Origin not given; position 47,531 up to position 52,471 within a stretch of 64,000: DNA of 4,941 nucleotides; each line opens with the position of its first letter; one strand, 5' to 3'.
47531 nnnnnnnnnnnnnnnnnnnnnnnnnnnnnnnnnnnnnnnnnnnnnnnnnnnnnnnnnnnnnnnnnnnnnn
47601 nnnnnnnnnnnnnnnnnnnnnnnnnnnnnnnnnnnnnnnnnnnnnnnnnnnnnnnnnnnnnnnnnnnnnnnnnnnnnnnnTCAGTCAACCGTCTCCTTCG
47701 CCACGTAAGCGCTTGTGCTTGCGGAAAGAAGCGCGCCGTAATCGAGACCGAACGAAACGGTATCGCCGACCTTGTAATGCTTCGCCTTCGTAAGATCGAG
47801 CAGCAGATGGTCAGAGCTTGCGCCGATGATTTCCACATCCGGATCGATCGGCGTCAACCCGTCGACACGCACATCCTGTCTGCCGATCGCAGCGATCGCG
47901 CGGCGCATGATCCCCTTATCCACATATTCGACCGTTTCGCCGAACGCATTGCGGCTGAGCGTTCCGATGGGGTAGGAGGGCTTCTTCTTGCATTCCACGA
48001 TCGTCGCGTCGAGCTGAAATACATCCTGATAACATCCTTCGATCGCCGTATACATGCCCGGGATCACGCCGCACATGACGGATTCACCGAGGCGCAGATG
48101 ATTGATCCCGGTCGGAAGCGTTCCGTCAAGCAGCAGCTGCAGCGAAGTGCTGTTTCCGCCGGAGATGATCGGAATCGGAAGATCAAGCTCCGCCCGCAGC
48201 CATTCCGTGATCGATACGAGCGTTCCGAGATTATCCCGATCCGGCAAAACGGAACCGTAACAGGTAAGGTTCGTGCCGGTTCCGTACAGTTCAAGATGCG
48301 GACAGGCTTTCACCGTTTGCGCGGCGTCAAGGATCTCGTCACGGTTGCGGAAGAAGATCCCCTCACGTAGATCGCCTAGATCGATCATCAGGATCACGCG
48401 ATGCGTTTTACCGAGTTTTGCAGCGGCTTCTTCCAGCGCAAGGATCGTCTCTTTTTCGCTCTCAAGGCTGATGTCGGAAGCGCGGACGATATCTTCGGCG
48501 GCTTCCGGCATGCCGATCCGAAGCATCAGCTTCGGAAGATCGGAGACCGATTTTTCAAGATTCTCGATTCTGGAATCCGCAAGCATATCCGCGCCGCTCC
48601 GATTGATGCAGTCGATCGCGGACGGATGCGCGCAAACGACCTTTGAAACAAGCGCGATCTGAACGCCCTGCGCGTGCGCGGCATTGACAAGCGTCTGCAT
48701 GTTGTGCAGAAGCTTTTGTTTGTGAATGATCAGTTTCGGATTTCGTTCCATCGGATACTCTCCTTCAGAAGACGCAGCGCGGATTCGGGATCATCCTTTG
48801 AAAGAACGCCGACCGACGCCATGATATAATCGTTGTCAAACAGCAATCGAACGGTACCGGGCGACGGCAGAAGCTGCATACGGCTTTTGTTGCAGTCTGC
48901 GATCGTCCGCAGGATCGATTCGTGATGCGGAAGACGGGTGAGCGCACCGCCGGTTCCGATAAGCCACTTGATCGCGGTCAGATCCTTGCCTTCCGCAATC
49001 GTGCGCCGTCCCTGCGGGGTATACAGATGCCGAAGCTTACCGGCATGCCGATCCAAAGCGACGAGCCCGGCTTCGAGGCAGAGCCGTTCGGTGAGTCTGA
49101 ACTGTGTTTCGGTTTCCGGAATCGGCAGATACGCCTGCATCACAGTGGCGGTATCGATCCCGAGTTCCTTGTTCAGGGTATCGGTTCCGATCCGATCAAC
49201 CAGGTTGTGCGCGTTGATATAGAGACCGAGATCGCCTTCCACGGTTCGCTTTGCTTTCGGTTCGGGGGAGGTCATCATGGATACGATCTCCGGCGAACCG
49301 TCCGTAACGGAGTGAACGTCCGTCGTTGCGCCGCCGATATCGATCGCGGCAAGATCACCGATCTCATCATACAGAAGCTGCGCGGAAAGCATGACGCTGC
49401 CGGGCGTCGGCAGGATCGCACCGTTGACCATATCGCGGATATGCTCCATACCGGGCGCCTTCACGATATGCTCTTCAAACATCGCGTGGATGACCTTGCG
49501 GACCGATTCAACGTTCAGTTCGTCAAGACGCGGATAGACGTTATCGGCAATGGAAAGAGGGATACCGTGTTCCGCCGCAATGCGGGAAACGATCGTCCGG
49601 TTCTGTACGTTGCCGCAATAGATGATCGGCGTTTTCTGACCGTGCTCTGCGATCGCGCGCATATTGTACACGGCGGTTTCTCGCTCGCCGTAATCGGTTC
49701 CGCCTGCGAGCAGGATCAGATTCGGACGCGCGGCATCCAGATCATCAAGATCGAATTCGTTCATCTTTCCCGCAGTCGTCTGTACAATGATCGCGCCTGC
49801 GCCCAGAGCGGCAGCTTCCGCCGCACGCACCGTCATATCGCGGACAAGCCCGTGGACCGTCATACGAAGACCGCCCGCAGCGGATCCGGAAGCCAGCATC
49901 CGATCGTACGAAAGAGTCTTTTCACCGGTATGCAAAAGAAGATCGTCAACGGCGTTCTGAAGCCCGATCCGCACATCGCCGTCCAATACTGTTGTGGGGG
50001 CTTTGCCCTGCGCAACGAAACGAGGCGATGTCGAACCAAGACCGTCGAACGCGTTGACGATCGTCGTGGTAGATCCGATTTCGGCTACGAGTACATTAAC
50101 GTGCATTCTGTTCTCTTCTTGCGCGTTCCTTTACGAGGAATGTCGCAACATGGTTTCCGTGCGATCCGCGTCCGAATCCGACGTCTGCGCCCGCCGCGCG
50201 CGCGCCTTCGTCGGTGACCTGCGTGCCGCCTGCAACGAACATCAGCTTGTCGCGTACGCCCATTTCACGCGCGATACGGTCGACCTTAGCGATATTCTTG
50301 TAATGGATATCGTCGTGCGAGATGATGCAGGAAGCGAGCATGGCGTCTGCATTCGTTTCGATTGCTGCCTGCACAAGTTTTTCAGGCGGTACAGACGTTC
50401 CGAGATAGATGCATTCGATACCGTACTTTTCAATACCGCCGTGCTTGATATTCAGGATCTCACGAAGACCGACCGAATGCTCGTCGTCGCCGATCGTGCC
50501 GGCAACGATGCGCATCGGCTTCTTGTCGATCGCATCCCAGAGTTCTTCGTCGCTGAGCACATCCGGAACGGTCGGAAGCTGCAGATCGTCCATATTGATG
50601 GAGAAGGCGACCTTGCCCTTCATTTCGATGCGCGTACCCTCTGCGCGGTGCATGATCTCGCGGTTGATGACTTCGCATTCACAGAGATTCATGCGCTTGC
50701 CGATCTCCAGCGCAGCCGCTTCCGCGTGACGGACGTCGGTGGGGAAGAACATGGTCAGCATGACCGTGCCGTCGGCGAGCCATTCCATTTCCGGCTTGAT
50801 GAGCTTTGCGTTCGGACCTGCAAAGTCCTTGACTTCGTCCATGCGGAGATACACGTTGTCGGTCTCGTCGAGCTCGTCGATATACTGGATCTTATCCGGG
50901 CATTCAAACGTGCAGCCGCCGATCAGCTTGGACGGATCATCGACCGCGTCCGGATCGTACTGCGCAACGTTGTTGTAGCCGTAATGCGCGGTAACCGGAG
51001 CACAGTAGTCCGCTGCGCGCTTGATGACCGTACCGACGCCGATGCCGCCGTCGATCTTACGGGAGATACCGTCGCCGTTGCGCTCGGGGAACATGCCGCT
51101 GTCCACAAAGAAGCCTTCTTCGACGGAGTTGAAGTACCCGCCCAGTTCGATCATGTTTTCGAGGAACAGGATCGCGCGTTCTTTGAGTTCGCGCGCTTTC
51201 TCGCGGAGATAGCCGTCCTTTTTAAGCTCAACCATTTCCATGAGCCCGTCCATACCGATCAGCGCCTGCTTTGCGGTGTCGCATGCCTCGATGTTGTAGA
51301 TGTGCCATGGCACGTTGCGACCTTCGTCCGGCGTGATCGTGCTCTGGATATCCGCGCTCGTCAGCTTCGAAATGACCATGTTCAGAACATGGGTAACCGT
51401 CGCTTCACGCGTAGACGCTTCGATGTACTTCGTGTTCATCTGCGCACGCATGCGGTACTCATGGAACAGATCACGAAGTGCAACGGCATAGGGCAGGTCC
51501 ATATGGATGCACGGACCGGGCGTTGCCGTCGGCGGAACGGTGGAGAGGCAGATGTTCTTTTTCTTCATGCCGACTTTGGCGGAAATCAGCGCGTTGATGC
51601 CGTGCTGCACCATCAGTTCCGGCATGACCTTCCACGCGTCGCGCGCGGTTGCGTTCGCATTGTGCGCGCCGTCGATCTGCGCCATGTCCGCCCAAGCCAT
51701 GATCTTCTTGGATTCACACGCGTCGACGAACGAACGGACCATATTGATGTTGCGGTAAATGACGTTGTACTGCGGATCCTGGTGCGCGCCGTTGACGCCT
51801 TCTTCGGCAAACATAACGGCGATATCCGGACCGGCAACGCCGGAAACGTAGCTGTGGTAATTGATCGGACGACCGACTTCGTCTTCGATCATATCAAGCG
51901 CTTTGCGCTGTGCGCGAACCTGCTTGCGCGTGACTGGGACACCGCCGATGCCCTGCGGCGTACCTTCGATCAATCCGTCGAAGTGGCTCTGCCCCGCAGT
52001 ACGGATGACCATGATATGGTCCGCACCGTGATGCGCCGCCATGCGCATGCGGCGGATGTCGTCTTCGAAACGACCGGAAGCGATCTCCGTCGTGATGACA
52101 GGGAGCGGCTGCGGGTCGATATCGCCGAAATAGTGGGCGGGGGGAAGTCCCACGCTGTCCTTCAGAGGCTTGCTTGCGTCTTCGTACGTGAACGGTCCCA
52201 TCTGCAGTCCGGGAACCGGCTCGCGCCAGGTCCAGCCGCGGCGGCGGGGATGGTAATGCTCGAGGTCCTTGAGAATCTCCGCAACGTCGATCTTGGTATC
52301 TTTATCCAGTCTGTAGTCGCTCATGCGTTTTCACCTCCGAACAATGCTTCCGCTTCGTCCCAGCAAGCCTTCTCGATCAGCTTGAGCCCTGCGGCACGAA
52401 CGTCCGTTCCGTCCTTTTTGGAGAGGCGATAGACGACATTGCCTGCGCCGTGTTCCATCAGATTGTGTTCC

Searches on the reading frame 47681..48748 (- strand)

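Call 26: search_protein_families(library=pfam, proteins=[window:47681-48748:-], max_evalue=0.001)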
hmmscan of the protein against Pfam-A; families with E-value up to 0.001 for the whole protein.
window:47681-48748:- (355 aa): 1 family
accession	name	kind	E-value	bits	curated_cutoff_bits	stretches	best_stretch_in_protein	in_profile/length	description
PF01168.26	Ala_racemase_N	-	3.4e-20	73.1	24.1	1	8-223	1-214/220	Alanine racemase, N-terminal domain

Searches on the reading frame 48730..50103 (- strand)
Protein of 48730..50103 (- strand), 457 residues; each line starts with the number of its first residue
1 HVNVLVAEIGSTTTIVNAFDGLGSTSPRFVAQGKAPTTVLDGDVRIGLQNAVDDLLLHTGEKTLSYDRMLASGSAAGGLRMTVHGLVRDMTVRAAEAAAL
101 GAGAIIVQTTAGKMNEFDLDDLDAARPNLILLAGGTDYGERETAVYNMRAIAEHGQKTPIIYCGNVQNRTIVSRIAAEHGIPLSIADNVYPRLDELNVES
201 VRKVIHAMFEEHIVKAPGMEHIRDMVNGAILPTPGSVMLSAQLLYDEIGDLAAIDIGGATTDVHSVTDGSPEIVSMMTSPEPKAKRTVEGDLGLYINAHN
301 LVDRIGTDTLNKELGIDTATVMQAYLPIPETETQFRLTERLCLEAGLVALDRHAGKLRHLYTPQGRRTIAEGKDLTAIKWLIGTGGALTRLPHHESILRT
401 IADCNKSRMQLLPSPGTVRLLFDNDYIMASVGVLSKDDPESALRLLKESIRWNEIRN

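Call 26: search_protein_families(library=pfam, proteins=[window:48730-50103:-], max_evalue=0.001)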
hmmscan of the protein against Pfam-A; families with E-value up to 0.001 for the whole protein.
window:48730-50103:- (457 aa): 1 family
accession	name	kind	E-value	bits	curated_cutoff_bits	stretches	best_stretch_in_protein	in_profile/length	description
PF13941.12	MutL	-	9.1e-159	529.4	27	1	4-449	1-449/450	MutL protein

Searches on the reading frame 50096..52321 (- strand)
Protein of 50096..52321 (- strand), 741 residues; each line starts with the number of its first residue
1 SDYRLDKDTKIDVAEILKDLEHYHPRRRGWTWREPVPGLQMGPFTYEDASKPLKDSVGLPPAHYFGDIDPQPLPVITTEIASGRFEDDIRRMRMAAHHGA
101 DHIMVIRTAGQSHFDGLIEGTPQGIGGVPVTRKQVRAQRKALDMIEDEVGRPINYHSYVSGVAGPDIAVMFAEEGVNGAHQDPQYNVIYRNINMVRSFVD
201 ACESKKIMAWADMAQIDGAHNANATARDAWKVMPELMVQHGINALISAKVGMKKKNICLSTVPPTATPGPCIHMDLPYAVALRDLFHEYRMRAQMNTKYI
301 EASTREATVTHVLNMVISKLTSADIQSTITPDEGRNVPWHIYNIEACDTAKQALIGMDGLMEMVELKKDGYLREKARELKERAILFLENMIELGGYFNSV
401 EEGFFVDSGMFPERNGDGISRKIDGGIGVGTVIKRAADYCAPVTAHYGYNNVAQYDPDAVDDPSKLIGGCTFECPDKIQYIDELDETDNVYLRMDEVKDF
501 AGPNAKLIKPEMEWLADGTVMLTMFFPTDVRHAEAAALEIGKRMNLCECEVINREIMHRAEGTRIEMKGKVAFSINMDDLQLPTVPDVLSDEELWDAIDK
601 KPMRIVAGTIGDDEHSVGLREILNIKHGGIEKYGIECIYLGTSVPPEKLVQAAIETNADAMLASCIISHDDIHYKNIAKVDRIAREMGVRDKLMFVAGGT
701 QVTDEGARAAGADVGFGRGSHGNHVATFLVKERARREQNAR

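Call 26: search_protein_families(library=pfam, proteins=[window:50096-52321:-], max_evalue=0.001)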
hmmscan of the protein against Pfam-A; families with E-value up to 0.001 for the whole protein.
window:50096-52321:- (741 aa): 3 families
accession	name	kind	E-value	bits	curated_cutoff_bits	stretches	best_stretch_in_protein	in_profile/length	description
PF09043.17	Lys-AminoMut_A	-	2.4e-44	152.1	25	1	65-444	138-506/508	D-Lysine 5,6-aminomutase TIM-barrel domain of alpha subunit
PF16554.10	OAM_dimer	-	3.9e-25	88.5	25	1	508-583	2-77/78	Dimerisation domain of d-ornithine 4,5-aminomutase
PF02310.24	B12-binding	-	3.4e-12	46.7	32.1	1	604-721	2-115/121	B12 binding domain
